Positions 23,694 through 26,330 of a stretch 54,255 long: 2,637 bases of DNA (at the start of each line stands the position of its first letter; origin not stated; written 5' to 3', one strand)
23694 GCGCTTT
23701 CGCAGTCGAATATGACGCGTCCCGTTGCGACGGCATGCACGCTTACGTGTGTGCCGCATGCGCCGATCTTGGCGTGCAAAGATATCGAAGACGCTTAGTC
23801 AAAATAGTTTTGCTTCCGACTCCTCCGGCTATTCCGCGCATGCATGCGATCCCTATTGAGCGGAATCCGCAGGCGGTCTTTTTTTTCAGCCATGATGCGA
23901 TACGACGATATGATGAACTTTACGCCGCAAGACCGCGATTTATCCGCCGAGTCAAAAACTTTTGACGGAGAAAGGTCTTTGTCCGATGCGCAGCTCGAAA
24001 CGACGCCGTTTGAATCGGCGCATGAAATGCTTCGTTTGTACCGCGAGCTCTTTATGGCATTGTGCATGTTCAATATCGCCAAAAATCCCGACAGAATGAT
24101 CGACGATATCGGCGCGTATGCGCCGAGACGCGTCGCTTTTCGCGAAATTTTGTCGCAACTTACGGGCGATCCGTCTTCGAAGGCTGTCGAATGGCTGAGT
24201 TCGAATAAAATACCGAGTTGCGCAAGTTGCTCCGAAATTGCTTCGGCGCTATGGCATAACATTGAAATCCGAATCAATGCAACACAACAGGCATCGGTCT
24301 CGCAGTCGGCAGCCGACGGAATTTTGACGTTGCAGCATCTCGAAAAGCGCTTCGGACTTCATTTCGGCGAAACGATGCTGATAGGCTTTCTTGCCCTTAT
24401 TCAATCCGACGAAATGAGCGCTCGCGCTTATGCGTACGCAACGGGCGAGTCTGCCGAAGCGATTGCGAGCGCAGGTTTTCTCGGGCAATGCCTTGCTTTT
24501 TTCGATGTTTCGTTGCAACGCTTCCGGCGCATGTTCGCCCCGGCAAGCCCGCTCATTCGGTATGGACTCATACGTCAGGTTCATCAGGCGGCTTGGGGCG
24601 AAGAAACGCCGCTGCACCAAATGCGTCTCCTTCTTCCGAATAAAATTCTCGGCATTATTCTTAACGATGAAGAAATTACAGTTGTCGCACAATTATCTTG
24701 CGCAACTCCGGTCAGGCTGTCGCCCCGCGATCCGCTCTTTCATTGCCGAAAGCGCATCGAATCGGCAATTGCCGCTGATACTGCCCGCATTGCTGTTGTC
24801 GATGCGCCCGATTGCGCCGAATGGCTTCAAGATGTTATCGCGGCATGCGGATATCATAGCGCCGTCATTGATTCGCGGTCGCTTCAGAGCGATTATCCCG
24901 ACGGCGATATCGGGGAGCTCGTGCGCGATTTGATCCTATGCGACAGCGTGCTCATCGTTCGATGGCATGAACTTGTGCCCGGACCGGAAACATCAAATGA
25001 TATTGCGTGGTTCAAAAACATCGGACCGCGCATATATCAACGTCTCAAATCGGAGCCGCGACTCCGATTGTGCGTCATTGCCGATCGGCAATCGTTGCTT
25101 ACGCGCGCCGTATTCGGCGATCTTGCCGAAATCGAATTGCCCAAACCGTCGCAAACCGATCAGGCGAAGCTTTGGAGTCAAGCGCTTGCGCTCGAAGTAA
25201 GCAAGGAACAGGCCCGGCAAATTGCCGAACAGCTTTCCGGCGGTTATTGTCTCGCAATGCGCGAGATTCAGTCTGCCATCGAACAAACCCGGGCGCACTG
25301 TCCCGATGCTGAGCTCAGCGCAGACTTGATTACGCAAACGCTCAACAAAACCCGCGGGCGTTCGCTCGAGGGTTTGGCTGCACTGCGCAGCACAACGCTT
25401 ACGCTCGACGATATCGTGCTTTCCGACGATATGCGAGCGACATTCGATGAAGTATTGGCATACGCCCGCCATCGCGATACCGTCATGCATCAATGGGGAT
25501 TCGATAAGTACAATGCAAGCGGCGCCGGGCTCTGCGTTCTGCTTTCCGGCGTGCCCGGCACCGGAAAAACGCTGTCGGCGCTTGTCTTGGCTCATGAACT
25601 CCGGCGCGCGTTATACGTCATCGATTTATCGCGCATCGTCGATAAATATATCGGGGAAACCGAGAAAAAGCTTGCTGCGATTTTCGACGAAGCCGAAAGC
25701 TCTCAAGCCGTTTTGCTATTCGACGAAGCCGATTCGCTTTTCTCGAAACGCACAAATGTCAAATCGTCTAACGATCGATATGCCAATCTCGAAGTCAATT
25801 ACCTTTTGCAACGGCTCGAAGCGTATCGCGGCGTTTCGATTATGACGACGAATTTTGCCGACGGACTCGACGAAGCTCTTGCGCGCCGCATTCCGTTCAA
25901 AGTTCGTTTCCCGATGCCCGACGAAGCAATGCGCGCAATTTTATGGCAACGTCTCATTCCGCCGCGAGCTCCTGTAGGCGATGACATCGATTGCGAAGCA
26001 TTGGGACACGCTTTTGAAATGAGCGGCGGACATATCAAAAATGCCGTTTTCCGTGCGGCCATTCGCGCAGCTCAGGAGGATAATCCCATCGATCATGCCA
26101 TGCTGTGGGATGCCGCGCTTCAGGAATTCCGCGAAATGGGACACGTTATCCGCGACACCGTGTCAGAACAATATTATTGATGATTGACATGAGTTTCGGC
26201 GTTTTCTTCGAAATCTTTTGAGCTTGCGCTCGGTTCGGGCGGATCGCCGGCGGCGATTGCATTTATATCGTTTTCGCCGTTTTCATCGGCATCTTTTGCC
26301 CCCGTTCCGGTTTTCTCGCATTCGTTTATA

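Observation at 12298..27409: Scattered contractile-injection-system parts with no tube, spike, baseplate, tape measure or cap genes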

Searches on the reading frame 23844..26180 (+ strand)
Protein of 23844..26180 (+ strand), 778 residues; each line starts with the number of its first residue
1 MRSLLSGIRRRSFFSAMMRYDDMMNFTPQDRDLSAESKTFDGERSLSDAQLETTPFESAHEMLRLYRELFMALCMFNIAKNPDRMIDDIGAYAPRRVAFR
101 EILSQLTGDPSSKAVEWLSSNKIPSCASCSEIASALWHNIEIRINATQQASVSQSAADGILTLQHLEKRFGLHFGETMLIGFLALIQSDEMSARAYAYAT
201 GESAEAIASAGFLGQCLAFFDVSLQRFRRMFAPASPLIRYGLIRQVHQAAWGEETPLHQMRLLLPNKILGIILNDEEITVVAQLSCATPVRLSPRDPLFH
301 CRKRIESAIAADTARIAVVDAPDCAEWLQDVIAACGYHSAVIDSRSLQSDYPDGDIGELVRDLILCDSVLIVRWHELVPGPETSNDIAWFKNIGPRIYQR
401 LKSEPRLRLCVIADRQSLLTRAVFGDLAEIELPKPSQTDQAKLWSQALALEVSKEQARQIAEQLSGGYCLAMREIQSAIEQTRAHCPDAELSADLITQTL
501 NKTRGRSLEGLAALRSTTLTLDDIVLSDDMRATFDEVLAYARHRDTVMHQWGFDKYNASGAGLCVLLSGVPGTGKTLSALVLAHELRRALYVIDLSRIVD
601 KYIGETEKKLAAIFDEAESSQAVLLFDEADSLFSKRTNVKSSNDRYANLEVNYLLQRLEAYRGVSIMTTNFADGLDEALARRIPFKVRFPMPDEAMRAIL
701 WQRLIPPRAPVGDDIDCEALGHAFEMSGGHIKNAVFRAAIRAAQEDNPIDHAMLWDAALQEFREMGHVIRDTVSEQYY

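Call 3: search_protein_families(library=pfam, proteins=[window:23844-26180:+], max_evalue=0.01)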
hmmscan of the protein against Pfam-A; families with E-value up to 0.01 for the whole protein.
window:23844-26180:+ (778 aa): 5 families
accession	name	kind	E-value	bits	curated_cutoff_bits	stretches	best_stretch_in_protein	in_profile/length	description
PF00004.35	AAA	-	8.1e-26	91.5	21.2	1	565-690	1-130/131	ATPase family associated with various cellular activities (AAA)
PF22977.2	WHD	-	9.3e-09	35.7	27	1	104-278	55-213/221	Winged helix domain, variant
PF13191.12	AAA_16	-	0.001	20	32.6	1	559-599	21-60/167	AAA ATPase domain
PF13173.12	AAA_14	-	0.0032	17.9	27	1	565-651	5-93/129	AAA domain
PF20720.3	nSTAND3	-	0.0032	17.6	27.2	1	564-616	19-73/155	Novel STAND NTPase 3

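Call 8: search_protein_families(library=phrogs, proteins=[window:23844-26180:+], max_evalue=0.01)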
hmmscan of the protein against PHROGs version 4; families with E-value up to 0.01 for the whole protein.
window:23844-26180:+ (778 aa): 12 families
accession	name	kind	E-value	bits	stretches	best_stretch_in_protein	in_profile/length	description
phrog_3757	-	unknown function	1.6e-54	186.7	1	457-754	26-320/367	-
phrog_10401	-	other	2e-53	183.2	1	543-744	457-641/667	ATPase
phrog_9172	-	unknown function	6.6e-23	82.3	1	565-726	110-279/509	-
phrog_7485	-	unknown function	2.5e-13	50.8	1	563-694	228-364/430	-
phrog_8638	-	unknown function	2.3e-11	44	1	565-642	308-384/568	-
phrog_29662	-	other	3.5e-11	43.5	1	559-705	346-486/548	ATP-dependent protease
phrog_168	-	DNA, RNA and nucleotide metabolism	4.6e-11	44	1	545-700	31-170/314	clamp loader of DNA polymerase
phrog_30773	-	unknown function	1.1e-10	41.5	1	517-746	158-388/666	-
phrog_4339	-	unknown function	2.4e-08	34.5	1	449-671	241-404/552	-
phrog_11838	-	DNA, RNA and nucleotide metabolism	0.00012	22.4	1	563-637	41-115/420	clamp loader of DNA polymerase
phrog_2376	-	other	0.00028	21.3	1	554-637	66-143/363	ATPase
phrog_1366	-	unknown function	0.00049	20.7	1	557-596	9-49/307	-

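Call 9: search_protein_families(library=ncbifam, proteins=[window:23844-26180:+], max_evalue=0.01)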
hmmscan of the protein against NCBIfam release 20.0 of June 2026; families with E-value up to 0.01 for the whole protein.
window:23844-26180:+ (778 aa): 15 families
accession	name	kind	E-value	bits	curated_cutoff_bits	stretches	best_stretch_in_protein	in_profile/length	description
NF042959.1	IteA_antiphage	equivalog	2.5e-28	99.3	510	1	511-743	81-304/367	anti-phage ATPase IteA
NF003069.1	PRK03992.1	subfamily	3.1e-20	72.7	500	1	564-747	167-357/379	proteasome-activating nucleotidase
TIGR01243.1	CDC48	subfamily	7.6e-19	67.5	802.65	1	564-722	214-375/733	CDC48 family AAA ATPase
TIGR01242.2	TIGR01242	subfamily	2.2e-18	66.4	500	1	564-747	150-340/362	proteasome-activating nucleotidase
NF047748.1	PrtsmActNtasePan1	equivalog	9.9e-18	64.3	750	1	564-746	184-373/405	proteasome-activating nucleotidase Pan1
NF047747.1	PrtsmActNtasePan2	equivalog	1.8e-16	60.4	700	1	564-745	187-375/397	proteasome-activating nucleotidase Pan2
NF041006.2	cell_div_CdvC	equivalog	6.2e-16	58.3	650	1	514-745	95-325/370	cell division protein CdvC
TIGR01241.2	FtsH_fam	equivalog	1.3e-14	53.9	600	1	554-747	185-387/598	ATP-dependent zinc metalloprotease FtsH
NF008004.0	PRK10733.1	equivalog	1.6e-11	42.9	1008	1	561-747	184-377/644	ATP-dependent zinc metalloprotease FtsH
TIGR03689.1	pup_AAA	equivalog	5.8e-10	38.5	504.75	1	564-716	218-389/512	proteasome ATPase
TIGR03922.1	T7SS_EccA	equivalog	3.1e-09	35.9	466.65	1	565-679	315-432/557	type VII secretion AAA-ATPase EccA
NF003229.0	PRK04195.1-5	equivalog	8.8e-05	21.4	280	1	521-635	16-118/413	replication factor C large subunit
TIGR02880.1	cbbX_cfxQ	equivalog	9.6e-05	21.8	459.25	1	560-677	56-174/284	CbbX protein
TIGR02881.1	spore_V_K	equivalog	0.00056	19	422.95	1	521-632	5-117/261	stage V sporulation protein K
TIGR00635.1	ruvB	equivalog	0.0093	15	299.05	0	565-629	33-90/305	Holliday junction branch migration DNA helicase RuvB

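Call 20: find_homologous_proteins(query=window:23844-26180:+, max_evalue=1e-10)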
Query window:23844-26180:+ (778 aa): 3 proteins with E <= 1e-10 among 8000 candidates.
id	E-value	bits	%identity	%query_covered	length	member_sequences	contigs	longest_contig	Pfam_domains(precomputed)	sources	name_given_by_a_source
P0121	0.0e+0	1543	90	98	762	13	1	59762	PF22977.3,PF00004.36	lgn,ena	-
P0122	1.3e-47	181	41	32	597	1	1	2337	PF00004.36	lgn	-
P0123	1.9e-18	84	39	19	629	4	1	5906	PF13173.13,PF20030.6,PF06068.20,PF13671.13,PF00004.36,PF13401.13,PF13238.13,PF05496.19,PF01637.25,PF07728.21,PF13191.13,PF13479.13,PF05729.19,PF02367.24,PF13521.13,PF13207.13,PF00910.29,PF01078.28,PF20720.4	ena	-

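Call 22: find_encoding_contigs(protein=P0121, flank=10000, max_places=2)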
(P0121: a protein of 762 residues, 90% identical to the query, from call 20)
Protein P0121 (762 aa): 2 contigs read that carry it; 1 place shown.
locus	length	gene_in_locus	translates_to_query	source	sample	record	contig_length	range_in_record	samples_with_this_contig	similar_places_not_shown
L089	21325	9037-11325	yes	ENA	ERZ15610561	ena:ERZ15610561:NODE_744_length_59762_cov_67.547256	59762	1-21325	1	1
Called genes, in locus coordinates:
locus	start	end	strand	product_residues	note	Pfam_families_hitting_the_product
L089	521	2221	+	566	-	-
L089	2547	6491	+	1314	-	PF18911:PKD_4, PF01186:Lysyl_oxidase (faint), PF07705:CARDB, PF04151:PPC (weak)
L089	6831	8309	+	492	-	-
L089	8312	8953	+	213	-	-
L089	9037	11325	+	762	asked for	PF22977:WHD, PF00004:AAA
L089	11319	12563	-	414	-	-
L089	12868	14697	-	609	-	PF00012:HSP70, PF06723:MreB_Mbl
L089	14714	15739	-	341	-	PF01025:GrpE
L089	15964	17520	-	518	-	PF02463:SMC_N (faint), PF03193:RsgA_GTPase (faint), PF00005:ABC_tran, PF13175:AAA_15 (faint), PF13191:AAA_16 (faint), PF13245:AAA_19 (faint), PF13304:AAA_21 (faint), PF00005:ABC_tran, +3 more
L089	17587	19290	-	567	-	PF00069:Pkinase, PF03109:ABC1 (faint), PF07714:PK_Tyr_Ser-Thr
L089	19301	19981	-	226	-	-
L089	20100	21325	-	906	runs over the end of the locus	-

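Call 27: find_related_loci(query=window:23844-26177:+, collection=viral_contigs, flank=10000)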
Query window:23844-26177:+ (778 aa) in viral_contigs; peptide patterns used: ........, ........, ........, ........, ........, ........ (x = any residue, [..] = any of these).
No stretch of DNA in the collection matches any of the patterns.

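Call 28: search_solved_structures(query=window:23844-26177:+, max_evalue=0.00001)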
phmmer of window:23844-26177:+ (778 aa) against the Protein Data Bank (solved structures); distinct sequences matched with E-value up to 0.00001: 262 (the best 60 are shown).
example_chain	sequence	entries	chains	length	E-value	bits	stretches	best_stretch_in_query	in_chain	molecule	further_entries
7wub_C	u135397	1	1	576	7.8e-30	106.9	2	518-738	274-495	Transitional endoplasmic reticulum ATPase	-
7wub_D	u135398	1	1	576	7.8e-30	106.9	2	511-738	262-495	Transitional endoplasmic reticulum ATPase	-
6mck_A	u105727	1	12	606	9.7e-30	106.6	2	511-738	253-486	Transitional endoplasmic reticulum ATPase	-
9m4n_A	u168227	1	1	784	1.1e-29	106.4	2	546-745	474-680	Cell division control protein 48 homolog A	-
6oaa_B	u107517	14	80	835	1.1e-29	106.4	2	565-743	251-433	Cell division control protein 48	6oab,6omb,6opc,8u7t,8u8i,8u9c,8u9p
8dar_A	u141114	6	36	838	1.1e-29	106.4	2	565-743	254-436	Cell division control protein 48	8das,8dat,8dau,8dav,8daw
9m3v_A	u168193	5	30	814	1.2e-29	106.2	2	546-745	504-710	Cell division control protein 48 homolog A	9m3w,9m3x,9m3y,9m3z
5c18_A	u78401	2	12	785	1.8e-29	105.7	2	518-743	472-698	Transitional endoplasmic reticulum ATPase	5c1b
7rlh_A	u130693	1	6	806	1.9e-29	105.6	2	518-738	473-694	Transitional endoplasmic reticulum ATPase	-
7rlg_A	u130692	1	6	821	2.1e-29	105.5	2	518-738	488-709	Transitional endoplasmic reticulum ATPase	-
7rlj_A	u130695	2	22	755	2.2e-29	105.4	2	518-738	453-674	Transitional endoplasmic reticulum ATPase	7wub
8yka_A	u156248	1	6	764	2.3e-29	105.3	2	518-738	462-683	Transitional endoplasmic reticulum ATPase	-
7y4w_A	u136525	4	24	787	2.6e-29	105.2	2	518-738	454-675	Transitional endoplasmic reticulum ATPase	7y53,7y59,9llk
5c19_A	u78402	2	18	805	2.8e-29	105.1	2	518-738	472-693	Transitional endoplasmic reticulum ATPase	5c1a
7bp8_A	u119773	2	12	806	2.8e-29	105.1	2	518-738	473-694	Transitional endoplasmic reticulum ATPase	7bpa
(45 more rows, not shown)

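Call 30: search_dna_similar(query=window:23844-26177:+, collection=plasmids, mode=protein, max_evalue=1e-10, max_rows=25)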
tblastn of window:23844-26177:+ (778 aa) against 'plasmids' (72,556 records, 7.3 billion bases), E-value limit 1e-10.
Records with a match: 532; places in all: 576; records where one place covers at least 80% of the query: 0.
Best place of each record, by identity: <60% 532.
By first word of the organism name: Rhizobium 68; Agrobacterium 56; Streptomyces 32; Serratia 32; Burkholderia 26; Bradyrhizobium 25; Rhodococcus 9; Pseudomonas 9; Halobacterium 8; Xanthomonas 8; and 128 more.
By predicted mobility (MOB-suite, as given by PLSDB): non-mobilizable 280; conjugative 204; mobilizable 48.
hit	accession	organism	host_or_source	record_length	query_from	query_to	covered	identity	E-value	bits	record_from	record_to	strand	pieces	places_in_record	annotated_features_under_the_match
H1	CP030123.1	Brasilonema octagenarum UFV-E1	Eucalyptus grandis,mixed culture,leaves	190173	361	771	53%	35.5%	3e-59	226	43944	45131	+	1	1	ATP-binding protein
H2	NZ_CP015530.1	Rhodococcus sp. WB1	soil,PCBs contaminated soil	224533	409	769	46%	39.8%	6e-65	243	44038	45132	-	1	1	AAA family ATPase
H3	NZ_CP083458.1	Deinococcus taeanensis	whole organism,coastal dune soil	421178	379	769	50%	36.5%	6e-56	216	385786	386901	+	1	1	ATP-binding protein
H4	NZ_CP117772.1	Nostoc sp. UHCC 0926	whole organism,lichen surface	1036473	418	771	46%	39.7%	1e-66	248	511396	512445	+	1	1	none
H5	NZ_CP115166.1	Deinococcus aquaticus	Freshwater stream system, activated ...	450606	421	769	45%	39.0%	3e-53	208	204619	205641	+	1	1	ATP-binding protein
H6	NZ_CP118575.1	Streptomyces sp. WZ-12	Illicium verum,Soil,soil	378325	430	771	44%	39.5%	1e-61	233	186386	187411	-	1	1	ATP-binding protein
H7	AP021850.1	Deinococcus grandis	-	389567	421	769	45%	38.4%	1e-53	209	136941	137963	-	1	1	ATPase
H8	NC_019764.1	Oscillatoria nigro-viridis PCC 7112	-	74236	431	765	43%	39.5%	3e-63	238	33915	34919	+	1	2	ATP-binding protein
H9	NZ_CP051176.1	Ralstonia solanacearum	Whole organism,tomato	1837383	427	766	44%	38.7%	1e-55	215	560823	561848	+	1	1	none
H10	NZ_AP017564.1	Pseudanabaena sp. ABRG5-3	-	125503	431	772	44%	38.3%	7e-60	228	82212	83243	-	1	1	AAA family ATPase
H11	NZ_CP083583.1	Kovacikia minuta CCNUW1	cell culture,fresh water lake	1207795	427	777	45%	37.3%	2e-60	229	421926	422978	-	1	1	record has no annotation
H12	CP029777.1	Deinococcus actinosclerus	mixed culture,wastewater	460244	428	769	44%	38.3%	1e-54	212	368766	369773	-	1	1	AAA family ATPase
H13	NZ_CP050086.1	Rhizobium leguminosarum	Trifolium pratense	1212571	427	765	44%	38.3%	1e-53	209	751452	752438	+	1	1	record has no annotation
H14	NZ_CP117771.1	Nostoc sp. UHCC 0926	whole organism,lichen surface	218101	430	769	44%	37.1%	1e-64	243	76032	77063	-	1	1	ATP-binding protein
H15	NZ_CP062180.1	Mycetohabitans endofungorum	Rhizopus microsporus,bacterial ...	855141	439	768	42%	37.8%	8e-51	201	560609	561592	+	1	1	ATP-binding protein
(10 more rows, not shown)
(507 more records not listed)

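Call 31: get_annotated_region(hit=H1, flank=15000)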
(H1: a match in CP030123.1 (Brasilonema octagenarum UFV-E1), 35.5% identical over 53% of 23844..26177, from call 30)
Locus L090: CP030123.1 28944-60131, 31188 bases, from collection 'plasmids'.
description: Brasilonema octagenarum UFV-E1 plasmid pBOCT2, complete sequence
organism: Brasilonema octagenarum UFV-E1 (NCBI taxid 417106)
taxonomy: Bacteria; Cyanobacteriota; Cyanophyceae; Nostocales; Scytonemataceae; Brasilonema; Brasilonema octagenarum; Brasilonema octagenarum UFV-E1
host: -; source: Eucalyptus grandis,mixed culture,leaves; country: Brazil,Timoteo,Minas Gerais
typing (MOB-suite, as given by PLSDB): non-mobilizable; mating-pair formation MPF_T
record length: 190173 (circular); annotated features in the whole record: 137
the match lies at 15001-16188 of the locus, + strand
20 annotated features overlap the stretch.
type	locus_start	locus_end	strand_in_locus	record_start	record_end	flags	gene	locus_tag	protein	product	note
CDS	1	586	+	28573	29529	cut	-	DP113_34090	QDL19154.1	integrase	-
CDS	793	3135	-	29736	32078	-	-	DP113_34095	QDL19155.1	hypothetical protein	-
CDS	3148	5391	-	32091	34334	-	-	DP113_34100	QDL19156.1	hypothetical protein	-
CDS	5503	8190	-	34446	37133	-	-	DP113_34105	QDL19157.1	ABC transporter ATP-binding protein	-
CDS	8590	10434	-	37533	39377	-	-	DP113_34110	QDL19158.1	serine/threonine protein kinase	-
CDS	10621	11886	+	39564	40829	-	-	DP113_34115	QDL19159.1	DUF4255 domain-containing protein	-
CDS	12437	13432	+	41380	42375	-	-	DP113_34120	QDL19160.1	hypothetical protein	-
CDS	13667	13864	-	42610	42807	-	-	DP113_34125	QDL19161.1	hypothetical protein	-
CDS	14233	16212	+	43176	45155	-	-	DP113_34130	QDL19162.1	ATP-binding protein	-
CDS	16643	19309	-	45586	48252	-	-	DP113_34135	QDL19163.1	hypothetical protein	-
CDS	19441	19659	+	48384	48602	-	-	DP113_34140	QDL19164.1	hypothetical protein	-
CDS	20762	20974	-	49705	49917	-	-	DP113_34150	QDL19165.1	hypothetical protein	-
CDS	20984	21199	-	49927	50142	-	-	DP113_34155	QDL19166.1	hypothetical protein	-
CDS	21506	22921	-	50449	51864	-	-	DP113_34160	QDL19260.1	hypothetical protein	-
CDS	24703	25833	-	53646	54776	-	-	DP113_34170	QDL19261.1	hypothetical protein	-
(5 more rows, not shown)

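Call 32: get_annotated_region(hit=H2, flank=15000)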
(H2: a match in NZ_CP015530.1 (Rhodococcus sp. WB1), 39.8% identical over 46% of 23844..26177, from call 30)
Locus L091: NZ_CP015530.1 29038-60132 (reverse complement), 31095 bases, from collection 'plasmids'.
description: Rhodococcus sp. WB1 plasmid pWB1, complete sequence
organism: Rhodococcus sp. WB1 (NCBI taxid 1033922)
taxonomy: Bacteria; Actinomycetota; Actinomycetes; Mycobacteriales; Nocardiaceae; Rhodococcus; Rhodococcus sp. WB1
host: -; source: soil,PCBs contaminated soil; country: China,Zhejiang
typing (MOB-suite, as given by PLSDB): conjugative; relaxase MOBF; mating-pair formation MPF_T
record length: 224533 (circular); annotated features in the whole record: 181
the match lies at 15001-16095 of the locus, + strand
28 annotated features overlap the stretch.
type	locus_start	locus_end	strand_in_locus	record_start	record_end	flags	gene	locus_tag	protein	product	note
CDS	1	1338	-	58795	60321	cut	-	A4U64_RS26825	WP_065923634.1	hypothetical protein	-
CDS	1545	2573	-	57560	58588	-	-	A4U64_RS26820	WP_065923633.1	hypothetical protein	-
CDS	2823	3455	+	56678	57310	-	-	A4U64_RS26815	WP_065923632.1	hypothetical protein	-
CDS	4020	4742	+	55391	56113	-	-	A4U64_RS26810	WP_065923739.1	hypothetical protein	-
CDS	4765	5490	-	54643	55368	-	-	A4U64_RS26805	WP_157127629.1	hypothetical protein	-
CDS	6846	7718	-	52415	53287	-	-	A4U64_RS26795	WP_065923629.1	hypothetical protein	-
CDS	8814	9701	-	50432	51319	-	-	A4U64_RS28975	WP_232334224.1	hypothetical protein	-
CDS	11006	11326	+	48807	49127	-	-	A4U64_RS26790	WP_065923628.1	hypothetical protein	-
CDS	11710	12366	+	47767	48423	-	-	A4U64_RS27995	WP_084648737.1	response regulator transcription factor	GO:0000160 - phosphorelay signal transduction system [Evidence IEA]; GO:0006355 - regulation of DNA-templated ...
CDS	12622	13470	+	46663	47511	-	-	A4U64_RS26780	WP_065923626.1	hypothetical protein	-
CDS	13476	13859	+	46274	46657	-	-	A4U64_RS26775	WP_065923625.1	hypothetical protein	-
CDS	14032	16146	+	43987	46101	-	-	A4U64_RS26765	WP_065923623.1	AAA family ATPase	-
CDS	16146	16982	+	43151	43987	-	-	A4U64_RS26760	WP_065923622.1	Pvc16 family protein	-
CDS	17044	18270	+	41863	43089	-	-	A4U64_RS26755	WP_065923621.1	phage tail sheath subtilisin-like domain-containing protein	-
CDS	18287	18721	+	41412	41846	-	-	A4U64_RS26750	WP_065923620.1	phage tail protein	-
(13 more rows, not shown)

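Call 41: search_protein_families(library=pfam, proteins=[L089:521-2221:+], max_evalue=0.01)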
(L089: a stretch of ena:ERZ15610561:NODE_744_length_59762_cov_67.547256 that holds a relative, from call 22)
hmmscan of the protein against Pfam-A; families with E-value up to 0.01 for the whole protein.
L089:521-2221:+ (566 aa): 0 families

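Call 63: search_protein_families(library=pfam, proteins=[L091:14032-16143:+, L090:14233-16209:+], max_evalue=0.01)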
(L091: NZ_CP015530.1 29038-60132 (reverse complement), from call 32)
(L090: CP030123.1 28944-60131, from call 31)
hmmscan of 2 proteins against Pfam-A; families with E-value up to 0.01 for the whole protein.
L091:14032-16143:+ (704 aa): 3 families
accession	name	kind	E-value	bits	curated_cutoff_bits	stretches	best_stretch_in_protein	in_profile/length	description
PF22977.2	WHD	-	1.5e-32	113.4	27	1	73-194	98-220/221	Winged helix domain, variant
PF00004.35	AAA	-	2.8e-31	109.1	21.2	1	486-610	2-130/131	ATPase family associated with various cellular activities (AAA)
PF13173.12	AAA_14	-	0.0086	16.5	27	0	486-571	6-93/129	AAA domain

L090:14233-16209:+ (659 aa): 4 families
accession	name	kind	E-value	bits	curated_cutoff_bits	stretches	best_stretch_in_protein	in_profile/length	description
PF00004.35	AAA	-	3.2e-25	89.5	21.2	1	449-573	2-130/131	ATPase family associated with various cellular activities (AAA)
PF22977.2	WHD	-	3.8e-20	72.9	27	1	43-170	80-219/221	Winged helix domain, variant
PF13401.12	AAA_22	-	0.0042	17.8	27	0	450-480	10-43/130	AAA domain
PF07724.20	AAA_2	-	0.0065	17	27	0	447-513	5-85/166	AAA domain (Cdc48 subfamily)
